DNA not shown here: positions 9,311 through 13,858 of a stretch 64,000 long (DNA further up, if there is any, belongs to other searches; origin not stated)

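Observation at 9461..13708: Single-polypeptide glyoxylate shunt: malate synthase fused to ICL2-type isocitrate lyase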

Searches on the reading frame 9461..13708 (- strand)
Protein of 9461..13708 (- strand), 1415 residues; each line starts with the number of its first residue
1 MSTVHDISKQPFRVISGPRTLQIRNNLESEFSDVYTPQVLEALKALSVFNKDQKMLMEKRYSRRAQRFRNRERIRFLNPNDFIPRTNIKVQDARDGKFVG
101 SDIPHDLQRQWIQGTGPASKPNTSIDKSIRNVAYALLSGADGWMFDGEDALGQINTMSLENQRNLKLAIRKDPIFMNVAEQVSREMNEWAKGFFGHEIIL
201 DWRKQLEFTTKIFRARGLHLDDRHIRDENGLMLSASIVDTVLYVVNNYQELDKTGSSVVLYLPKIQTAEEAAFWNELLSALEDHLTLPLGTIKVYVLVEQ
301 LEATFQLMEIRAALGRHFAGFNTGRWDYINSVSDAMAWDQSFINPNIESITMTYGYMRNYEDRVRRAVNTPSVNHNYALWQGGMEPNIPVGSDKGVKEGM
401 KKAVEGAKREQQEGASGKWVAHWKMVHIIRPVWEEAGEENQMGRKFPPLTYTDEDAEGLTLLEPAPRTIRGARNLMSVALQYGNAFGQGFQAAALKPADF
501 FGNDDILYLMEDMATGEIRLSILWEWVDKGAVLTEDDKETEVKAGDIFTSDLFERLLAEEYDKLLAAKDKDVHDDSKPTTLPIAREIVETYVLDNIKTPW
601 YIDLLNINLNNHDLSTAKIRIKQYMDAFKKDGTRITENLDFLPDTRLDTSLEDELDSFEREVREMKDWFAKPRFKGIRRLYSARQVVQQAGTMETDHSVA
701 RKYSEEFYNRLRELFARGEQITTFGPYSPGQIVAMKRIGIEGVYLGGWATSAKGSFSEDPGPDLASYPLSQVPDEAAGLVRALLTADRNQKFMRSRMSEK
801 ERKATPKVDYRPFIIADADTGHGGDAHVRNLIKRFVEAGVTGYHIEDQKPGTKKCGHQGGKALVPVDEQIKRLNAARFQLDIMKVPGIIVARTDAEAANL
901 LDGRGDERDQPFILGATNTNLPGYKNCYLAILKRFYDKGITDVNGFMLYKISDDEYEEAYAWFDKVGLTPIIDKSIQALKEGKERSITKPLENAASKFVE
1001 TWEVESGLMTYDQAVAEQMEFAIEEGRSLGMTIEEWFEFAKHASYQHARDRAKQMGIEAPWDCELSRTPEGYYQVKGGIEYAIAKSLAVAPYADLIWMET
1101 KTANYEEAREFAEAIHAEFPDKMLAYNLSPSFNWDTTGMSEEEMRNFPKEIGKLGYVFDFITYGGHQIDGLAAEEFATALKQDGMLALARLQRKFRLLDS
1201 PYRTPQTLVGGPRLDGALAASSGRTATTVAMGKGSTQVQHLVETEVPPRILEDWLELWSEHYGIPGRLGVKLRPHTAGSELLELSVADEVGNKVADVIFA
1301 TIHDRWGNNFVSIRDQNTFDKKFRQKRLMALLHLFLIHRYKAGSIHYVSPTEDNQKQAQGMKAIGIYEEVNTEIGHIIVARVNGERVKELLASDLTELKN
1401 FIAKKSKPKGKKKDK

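Call 3: search_protein_families(library=pfam, proteins=[window:9461-13708:-], max_evalue=0.01)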
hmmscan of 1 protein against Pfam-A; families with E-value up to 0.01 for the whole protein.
window:9461-13708:- (1415 aa): 5 families
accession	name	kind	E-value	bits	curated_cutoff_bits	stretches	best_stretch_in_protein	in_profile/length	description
PF00463.27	ICL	-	3.5e-129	432.1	26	2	661-925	1-263/526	Isocitrate lyase family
PF01274.28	MS_TIM-barrel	-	4.2e-45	154.1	26.4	1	212-441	3-229/248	Malate synthase, TIM barrel domain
PF13714.12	PEP_mutase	-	5.4e-12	46.2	31.5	1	813-895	71-147/240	Phosphoenolpyruvate phosphomutase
PF20659.2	MS_C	-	1.9e-07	32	23.1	1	506-571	30-87/118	Malate synthase, C-terminal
PF22484.2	DUF6986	-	0.00049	19.5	27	1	256-333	163-246/408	Domain of unknown function (DUF6986)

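Call 4: search_protein_families(library=ncbifam, proteins=[window:9461-13708:-], max_evalue=0.01)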
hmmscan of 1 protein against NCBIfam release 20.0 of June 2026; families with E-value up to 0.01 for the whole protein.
window:9461-13708:- (1415 aa): 9 families
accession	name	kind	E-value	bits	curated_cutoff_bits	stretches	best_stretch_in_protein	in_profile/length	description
TIGR01346.1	isocit_lyase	equivalog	6.3e-137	457.2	275.9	2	664-924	3-263/527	isocitrate lyase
NF011645.0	PRK15063.1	equivalog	3.6e-103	345.7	562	2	664-916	12-252/430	isocitrate lyase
TIGR01344.1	malate_syn_A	equivalog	4.1e-68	229.9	594.5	1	36-594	3-495/511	malate synthase A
NF005074.0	PRK06498.1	equivalog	2.6e-26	92.3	446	2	813-900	180-268/531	isocitrate lyase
TIGR02317.1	prpB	equivalog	1.6e-21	76.7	354.4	1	814-902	76-161/285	methylisocitrate lyase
NF008455.0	PRK11320.1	equivalog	5.2e-15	55.4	353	1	814-902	83-168/295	methylisocitrate lyase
TIGR02319.1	CPEP_Pphonmut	equivalog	2e-09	37.1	420.05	1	814-902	80-165/294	carboxyvinyl-carboxyphosphonate phosphorylmutase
NF002825.0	PRK02999.1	equivalog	6.3e-06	25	565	1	213-327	339-460/726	malate synthase G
TIGR01345.1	malate_syn_G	equivalog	5.5e-05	21.9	989.15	1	214-327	337-457/721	malate synthase G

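Call 6: search_solved_structures(query=window:9461-13708:-, max_evalue=0.001, show_alignments=0)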
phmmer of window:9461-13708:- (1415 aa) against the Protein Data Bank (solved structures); distinct sequences matched with E-value up to 0.001: 44.
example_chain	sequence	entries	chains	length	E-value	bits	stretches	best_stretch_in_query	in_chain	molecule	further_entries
6edw_A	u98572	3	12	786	0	1141.9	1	644-1405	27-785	Isocitrate lyase 2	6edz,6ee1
9obo_A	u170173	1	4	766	0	1137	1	644-1405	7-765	Isocitrate lyase 2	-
5e9g_A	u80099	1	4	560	2.1e-108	366.9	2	647-922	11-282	Isocitrate lyase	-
5e9f_A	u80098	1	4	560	1.4e-107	364.1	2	647-922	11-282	Isocitrate lyase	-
7ebe_A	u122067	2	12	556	3.1e-105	356.4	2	642-920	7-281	Isocitrate lyase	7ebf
1dqu_A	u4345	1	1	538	4.6e-102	345.9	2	651-922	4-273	ISOCITRATE LYASE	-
5e9h_A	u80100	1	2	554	1.4e-101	344.3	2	647-926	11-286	Isocitrate lyase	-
7ebc_A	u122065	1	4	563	1.7e-94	320.8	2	655-924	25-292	Isocitrate lyase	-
8z1r_A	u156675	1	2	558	8.6e-91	308.5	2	642-920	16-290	Isocitrate lyase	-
7cmx_A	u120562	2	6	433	2e-77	264.3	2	663-915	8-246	Isocitrate lyase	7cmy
3e5b_A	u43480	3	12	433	8e-77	262.3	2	671-913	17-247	isocitrate lyase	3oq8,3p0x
7rbx_A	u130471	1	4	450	1e-76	261.9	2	670-913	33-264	Isocitrase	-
6lrp_A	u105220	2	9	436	1.7e-76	261.1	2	661-915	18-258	Isocitrate lyase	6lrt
7cp1_A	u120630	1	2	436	4.3e-76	259.8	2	665-915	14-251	Isocitrate lyase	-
3eol_A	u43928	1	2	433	6.8e-76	259.2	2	671-913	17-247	isocitrate lyase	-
8g8k_A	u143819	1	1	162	1.7e-49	171.7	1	1245-1405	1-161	Putative isocitrate lyase subunit B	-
3cux_A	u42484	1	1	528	5.7e-42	146.8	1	30-533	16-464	Malate synthase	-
3cuz_A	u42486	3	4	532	1.4e-37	132.2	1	211-536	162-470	Malate synthase A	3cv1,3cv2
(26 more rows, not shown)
